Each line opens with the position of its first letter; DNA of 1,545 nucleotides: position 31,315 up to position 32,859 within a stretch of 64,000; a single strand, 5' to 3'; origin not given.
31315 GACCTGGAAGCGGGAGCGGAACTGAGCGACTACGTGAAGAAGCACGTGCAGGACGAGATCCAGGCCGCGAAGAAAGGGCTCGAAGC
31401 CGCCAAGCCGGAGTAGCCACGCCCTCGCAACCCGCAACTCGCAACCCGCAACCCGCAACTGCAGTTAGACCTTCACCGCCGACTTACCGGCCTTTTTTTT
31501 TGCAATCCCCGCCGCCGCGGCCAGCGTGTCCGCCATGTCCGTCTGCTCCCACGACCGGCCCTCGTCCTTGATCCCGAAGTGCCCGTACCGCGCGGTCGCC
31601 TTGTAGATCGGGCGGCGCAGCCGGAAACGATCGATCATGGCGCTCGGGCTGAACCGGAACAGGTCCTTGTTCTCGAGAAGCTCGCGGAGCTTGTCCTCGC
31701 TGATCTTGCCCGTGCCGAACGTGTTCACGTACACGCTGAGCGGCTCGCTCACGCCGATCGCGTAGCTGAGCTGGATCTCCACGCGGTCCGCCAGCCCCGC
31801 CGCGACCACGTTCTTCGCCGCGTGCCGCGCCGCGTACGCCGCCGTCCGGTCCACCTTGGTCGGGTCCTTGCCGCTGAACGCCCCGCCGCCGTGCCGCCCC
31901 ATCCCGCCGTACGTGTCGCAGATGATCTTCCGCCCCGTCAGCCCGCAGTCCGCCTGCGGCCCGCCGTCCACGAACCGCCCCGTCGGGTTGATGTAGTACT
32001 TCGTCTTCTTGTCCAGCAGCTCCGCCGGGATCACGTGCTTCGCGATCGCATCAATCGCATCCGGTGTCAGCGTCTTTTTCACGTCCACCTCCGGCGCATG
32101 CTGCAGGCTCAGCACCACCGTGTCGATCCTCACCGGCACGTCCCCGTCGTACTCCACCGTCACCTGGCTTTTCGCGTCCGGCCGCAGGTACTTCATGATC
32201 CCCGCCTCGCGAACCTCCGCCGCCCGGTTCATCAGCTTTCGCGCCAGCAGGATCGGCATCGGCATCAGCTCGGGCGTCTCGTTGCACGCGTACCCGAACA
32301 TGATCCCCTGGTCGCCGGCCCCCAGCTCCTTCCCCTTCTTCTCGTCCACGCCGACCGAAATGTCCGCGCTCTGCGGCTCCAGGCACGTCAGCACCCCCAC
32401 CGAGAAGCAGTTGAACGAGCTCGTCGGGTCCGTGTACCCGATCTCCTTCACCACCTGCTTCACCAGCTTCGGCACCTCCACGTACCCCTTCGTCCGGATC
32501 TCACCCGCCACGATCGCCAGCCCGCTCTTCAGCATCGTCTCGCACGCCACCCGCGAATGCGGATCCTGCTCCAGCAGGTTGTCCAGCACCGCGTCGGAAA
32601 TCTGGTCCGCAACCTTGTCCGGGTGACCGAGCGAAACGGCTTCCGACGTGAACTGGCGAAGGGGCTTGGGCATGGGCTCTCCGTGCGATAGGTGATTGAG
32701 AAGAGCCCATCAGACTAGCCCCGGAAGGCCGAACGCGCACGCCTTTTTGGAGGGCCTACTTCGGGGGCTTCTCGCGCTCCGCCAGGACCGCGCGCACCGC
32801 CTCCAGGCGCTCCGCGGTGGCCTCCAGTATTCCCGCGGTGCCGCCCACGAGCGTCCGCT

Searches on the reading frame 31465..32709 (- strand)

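Call 31: search_protein_families(library=pfam, proteins=[window:31465-32709:-], max_evalue=0.00001)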
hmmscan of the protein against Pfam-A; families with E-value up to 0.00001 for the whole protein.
window:31465-32709:- (414 aa): 3 families
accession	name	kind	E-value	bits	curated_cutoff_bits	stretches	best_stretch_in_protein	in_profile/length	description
PF02773.21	S-AdoMet_synt_C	-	1.4e-61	206.9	25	1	249-389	2-138/138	S-adenosylmethionine synthetase, C-terminal domain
PF02772.21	S-AdoMet_synt_M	-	3e-47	160.1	29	1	129-246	2-120/120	S-adenosylmethionine synthetase, central domain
PF00438.25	S-AdoMet_synt_N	-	7.9e-37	126.2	33.1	1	19-115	3-99/99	S-adenosylmethionine synthetase, N-terminal domain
